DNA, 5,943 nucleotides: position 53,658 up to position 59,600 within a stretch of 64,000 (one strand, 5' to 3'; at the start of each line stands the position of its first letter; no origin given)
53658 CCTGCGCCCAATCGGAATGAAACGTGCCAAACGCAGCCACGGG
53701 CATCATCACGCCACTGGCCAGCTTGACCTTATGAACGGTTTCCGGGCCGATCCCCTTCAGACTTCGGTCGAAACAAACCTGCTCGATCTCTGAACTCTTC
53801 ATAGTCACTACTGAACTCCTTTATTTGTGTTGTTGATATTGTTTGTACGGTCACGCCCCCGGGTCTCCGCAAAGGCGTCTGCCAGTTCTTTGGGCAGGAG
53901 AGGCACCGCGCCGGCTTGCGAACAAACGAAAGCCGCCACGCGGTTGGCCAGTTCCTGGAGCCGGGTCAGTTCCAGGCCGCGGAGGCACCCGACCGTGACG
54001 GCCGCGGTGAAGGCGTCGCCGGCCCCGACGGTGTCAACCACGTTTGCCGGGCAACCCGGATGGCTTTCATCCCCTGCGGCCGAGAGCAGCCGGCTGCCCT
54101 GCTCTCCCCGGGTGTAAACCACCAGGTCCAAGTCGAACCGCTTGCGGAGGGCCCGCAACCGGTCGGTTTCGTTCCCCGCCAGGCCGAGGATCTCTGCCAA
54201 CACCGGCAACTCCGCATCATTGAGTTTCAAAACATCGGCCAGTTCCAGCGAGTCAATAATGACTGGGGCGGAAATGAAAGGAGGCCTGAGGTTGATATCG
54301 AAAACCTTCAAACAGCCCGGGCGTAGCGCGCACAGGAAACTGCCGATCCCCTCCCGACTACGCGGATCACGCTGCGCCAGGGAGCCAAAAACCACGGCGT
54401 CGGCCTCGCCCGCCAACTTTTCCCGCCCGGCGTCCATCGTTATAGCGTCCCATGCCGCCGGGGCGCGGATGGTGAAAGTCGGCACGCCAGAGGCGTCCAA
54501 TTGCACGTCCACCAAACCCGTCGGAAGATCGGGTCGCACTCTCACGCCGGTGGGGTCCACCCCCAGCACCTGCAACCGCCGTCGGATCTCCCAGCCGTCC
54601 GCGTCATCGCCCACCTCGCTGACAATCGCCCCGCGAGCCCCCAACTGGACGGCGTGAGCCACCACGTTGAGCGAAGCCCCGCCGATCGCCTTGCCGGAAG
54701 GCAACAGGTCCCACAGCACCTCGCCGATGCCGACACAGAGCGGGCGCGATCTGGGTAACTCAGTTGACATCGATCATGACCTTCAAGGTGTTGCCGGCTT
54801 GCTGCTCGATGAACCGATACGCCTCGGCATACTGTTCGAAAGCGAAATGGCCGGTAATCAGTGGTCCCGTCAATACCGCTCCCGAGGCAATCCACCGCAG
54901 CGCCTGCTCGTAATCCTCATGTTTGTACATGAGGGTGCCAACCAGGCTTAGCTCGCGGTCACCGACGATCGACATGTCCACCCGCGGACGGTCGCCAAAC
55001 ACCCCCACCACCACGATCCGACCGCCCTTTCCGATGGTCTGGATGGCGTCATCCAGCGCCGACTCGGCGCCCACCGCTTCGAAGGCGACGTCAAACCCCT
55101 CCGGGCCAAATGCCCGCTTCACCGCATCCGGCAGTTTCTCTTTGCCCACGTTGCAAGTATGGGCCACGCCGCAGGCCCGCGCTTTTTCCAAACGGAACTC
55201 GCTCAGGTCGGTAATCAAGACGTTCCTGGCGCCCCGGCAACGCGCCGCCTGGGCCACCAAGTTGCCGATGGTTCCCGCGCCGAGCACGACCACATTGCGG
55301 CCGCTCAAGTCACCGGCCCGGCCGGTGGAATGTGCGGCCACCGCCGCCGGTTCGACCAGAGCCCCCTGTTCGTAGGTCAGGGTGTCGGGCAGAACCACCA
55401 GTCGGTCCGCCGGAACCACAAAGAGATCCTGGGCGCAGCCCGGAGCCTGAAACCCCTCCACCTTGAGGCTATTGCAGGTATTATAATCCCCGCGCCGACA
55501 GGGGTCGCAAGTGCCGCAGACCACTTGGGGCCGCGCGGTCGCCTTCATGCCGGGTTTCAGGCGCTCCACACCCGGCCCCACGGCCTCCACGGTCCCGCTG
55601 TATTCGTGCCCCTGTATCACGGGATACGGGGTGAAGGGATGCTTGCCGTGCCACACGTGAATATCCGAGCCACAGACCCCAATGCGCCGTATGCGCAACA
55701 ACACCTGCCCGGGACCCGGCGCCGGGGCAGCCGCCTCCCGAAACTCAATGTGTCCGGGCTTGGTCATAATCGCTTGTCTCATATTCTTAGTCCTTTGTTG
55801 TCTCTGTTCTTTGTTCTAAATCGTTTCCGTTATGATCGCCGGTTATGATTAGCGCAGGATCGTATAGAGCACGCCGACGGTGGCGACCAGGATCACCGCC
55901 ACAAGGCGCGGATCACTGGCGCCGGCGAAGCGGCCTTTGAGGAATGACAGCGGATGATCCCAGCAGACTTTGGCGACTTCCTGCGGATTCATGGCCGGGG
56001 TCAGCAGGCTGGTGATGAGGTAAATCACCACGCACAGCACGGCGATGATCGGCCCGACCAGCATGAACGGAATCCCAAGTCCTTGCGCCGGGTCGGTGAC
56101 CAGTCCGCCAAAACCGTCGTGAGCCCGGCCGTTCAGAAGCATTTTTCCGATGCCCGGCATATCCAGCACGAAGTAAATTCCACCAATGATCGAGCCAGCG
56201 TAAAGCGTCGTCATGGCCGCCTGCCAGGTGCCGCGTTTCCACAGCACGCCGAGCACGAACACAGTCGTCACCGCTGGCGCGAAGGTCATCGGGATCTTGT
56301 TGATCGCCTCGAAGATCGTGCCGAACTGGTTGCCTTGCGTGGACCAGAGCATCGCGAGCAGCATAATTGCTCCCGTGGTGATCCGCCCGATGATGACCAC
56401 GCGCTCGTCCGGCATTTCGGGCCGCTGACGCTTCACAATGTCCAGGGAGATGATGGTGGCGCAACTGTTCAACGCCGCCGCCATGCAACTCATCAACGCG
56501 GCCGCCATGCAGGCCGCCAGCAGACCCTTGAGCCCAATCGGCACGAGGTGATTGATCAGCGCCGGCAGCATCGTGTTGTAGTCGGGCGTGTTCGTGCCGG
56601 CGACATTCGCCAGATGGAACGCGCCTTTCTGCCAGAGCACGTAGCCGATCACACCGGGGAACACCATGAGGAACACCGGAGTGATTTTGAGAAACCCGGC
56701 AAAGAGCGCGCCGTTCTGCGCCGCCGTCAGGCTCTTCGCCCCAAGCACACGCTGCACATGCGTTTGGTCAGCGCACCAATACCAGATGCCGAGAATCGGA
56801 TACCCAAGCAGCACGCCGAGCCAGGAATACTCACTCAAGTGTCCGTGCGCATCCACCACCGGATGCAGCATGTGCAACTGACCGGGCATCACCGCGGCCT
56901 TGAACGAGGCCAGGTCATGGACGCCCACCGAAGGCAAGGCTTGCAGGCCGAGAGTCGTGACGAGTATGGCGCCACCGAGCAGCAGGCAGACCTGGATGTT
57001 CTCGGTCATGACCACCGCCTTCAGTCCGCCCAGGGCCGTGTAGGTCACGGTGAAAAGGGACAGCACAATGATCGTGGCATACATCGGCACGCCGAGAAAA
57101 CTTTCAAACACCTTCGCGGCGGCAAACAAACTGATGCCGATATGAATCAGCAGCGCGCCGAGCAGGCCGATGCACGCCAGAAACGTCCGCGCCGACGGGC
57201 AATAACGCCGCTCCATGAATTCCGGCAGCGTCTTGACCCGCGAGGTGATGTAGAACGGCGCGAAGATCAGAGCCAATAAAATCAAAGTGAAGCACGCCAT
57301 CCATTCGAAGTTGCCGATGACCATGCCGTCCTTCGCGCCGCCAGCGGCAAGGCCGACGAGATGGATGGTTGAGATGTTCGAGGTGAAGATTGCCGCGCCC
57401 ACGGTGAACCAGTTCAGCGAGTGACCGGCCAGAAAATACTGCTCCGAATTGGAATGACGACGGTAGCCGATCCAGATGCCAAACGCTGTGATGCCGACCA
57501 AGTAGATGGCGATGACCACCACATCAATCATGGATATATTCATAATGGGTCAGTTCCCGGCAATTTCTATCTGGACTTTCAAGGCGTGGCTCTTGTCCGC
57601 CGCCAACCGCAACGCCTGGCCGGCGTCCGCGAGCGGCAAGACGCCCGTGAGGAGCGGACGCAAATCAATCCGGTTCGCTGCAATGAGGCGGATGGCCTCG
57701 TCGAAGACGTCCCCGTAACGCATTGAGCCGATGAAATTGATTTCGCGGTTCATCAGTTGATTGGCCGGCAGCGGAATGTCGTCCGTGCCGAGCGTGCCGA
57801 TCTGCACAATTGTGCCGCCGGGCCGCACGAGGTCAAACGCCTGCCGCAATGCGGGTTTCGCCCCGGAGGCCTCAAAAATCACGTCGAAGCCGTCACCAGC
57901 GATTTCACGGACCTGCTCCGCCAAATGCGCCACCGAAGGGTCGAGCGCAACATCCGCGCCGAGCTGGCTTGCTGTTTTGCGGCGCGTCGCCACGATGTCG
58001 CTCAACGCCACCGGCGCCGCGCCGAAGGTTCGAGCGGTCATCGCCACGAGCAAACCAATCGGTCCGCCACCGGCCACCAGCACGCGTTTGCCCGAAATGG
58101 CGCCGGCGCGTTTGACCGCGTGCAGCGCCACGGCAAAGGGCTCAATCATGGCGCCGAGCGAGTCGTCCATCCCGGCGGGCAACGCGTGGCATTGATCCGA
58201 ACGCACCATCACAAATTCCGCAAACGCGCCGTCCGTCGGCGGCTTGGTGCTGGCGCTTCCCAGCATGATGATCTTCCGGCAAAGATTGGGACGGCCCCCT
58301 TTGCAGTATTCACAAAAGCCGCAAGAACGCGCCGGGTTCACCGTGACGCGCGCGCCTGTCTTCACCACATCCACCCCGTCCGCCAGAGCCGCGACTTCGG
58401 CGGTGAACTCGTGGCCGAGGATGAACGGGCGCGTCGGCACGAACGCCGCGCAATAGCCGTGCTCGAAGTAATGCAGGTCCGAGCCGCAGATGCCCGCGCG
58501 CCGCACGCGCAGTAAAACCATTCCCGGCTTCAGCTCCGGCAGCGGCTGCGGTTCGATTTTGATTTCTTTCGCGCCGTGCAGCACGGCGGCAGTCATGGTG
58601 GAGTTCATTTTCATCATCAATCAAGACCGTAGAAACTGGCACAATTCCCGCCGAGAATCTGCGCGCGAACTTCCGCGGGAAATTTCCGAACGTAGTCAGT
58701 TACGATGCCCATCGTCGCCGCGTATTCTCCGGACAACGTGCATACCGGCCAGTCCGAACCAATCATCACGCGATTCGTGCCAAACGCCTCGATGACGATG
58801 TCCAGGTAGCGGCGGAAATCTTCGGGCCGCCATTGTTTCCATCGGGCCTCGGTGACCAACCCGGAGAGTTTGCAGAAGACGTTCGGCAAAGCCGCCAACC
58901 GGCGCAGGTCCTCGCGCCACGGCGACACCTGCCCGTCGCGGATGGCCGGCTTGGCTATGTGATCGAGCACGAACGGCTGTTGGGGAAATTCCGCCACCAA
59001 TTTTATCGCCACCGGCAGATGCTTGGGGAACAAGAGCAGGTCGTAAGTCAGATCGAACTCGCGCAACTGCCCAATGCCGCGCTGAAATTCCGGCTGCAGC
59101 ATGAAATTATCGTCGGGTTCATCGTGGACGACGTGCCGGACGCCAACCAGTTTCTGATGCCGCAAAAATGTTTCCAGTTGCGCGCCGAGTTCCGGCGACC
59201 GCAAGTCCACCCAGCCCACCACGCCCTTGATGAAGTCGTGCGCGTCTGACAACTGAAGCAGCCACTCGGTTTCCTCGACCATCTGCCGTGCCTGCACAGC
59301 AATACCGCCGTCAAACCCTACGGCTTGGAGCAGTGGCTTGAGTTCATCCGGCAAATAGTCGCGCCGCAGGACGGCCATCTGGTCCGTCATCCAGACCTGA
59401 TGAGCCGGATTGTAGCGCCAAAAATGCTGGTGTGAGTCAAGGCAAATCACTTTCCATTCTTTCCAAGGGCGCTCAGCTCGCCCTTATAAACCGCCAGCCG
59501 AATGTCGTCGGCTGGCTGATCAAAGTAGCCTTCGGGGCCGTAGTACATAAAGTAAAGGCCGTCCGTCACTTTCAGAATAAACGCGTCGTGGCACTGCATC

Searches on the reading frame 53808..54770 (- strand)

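Call 66: search_protein_families(library=pfam, proteins=[window:53808-54770:-], max_evalue=0.0001)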
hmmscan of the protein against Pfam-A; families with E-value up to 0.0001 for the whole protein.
window:53808-54770:- (320 aa): 1 family
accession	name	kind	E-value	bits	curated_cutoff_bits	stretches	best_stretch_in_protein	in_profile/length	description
PF00294.29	PfkB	-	1.3e-39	136.8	25.8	1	27-293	33-300/302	pfkB family carbohydrate kinase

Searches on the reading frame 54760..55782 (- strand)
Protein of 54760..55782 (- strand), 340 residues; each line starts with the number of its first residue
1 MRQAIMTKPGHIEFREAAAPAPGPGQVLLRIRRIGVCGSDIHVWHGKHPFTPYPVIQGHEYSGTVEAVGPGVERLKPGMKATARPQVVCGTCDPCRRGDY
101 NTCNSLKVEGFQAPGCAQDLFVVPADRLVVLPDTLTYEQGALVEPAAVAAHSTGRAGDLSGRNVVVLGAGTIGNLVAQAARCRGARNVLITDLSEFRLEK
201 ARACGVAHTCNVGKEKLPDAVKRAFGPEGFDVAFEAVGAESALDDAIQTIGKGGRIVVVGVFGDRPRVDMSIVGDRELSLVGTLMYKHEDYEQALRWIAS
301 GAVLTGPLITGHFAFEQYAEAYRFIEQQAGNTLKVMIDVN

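Call 66: search_protein_families(library=pfam, proteins=[window:54760-55782:-], max_evalue=0.0001)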
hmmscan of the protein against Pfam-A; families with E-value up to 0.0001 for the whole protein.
window:54760-55782:- (340 aa): 4 families
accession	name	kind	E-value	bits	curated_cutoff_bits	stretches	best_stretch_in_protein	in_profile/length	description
PF00107.32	ADH_zinc_N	-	8.2e-30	103.8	31.8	1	172-299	2-128/129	Zinc-binding dehydrogenase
PF08240.17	ADH_N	-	1e-28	100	23.5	1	23-133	1-104/104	Alcohol dehydrogenase GroES-like domain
PF13602.12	ADH_zinc_N_2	-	1.5e-11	45.8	27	1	218-328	12-126/134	Zinc-binding dehydrogenase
PF16912.11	Glu_dehyd_C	-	6.7e-08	32.7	34.9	1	141-327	5-203/211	Glucose dehydrogenase C-terminus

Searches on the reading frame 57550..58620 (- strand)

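Call 66: search_protein_families(library=pfam, proteins=[window:57550-58620:-], max_evalue=0.0001)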
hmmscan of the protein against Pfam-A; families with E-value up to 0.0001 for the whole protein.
window:57550-58620:- (356 aa): 4 families
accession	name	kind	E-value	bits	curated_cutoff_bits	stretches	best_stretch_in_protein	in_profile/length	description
PF00107.32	ADH_zinc_N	-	7.7e-30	103.9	31.8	1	187-314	1-128/129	Zinc-binding dehydrogenase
PF08240.17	ADH_N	-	5.6e-26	91.3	23.5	1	31-148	1-103/104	Alcohol dehydrogenase GroES-like domain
PF13602.12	ADH_zinc_N_2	-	1.4e-12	49.1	27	1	220-345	1-128/134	Zinc-binding dehydrogenase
PF16912.11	Glu_dehyd_C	-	3.4e-09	36.9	34.9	1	156-341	4-202/211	Glucose dehydrogenase C-terminus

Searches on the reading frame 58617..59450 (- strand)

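Call 66: search_protein_families(library=pfam, proteins=[window:58617-59450:-], max_evalue=0.0001)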
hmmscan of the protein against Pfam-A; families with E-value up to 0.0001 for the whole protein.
window:58617-59450:- (277 aa): 1 family
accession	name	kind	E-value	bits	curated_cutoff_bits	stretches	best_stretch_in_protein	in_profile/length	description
PF04909.20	Amidohydro_2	-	1.6e-44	153.2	26.4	1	5-276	2-289/289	Amidohydrolase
